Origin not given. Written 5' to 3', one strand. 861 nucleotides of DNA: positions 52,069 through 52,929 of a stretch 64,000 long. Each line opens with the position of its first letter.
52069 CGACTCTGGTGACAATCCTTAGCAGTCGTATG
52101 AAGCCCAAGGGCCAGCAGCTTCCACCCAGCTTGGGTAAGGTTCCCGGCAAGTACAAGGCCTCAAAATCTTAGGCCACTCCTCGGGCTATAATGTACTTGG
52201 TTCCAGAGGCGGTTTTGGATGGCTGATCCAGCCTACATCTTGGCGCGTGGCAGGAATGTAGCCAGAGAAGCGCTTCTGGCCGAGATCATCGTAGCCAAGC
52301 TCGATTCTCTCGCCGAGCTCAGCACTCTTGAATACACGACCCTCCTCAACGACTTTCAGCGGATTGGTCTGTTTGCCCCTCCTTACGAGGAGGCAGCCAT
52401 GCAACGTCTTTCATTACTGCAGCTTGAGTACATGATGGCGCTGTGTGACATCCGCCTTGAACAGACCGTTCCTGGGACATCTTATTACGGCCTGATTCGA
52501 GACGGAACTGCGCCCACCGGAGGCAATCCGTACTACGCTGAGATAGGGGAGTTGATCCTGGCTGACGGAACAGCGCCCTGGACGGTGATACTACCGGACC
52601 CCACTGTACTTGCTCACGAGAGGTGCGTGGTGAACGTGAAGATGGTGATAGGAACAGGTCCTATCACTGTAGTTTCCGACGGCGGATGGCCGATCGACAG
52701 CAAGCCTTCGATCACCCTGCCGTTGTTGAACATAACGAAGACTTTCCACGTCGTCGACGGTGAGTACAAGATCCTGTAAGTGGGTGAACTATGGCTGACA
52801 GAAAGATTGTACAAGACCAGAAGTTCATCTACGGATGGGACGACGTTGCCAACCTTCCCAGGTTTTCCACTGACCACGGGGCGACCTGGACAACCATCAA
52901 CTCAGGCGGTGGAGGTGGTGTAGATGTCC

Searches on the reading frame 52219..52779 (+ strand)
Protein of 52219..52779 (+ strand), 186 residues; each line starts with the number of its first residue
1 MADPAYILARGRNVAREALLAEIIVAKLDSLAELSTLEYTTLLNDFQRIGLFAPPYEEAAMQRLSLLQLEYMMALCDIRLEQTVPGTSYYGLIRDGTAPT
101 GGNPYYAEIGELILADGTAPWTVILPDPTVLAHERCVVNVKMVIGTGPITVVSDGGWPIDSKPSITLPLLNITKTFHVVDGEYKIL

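Call 88: find_encoding_contigs(protein=window:52219-52779:+, flank=3000, max_places=6)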
Protein window:52219-52779:+ (186 aa): 19 contigs read that carry it; 6 places shown.
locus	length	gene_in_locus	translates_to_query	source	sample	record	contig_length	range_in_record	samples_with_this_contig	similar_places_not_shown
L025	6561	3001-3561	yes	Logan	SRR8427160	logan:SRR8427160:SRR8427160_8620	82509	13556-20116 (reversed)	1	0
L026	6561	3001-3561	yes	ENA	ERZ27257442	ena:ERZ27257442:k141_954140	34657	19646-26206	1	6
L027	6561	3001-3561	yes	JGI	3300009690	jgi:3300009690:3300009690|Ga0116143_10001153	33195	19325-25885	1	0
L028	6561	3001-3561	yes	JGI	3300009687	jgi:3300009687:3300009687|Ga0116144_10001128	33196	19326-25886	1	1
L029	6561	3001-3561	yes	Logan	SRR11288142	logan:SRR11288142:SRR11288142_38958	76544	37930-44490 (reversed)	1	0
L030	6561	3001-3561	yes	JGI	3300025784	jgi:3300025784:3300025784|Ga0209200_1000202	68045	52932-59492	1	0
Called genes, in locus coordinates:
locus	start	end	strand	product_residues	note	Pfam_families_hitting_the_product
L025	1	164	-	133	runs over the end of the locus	-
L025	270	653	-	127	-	-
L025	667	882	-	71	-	-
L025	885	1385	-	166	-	-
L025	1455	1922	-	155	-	-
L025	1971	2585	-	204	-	-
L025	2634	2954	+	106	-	-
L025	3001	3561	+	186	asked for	-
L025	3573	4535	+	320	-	-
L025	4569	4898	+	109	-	-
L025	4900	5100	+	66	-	-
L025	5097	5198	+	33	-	-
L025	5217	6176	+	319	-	-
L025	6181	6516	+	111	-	-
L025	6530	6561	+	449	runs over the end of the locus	-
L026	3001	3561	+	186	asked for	-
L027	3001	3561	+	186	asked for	-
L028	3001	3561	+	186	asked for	-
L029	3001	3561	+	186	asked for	-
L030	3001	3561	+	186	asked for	-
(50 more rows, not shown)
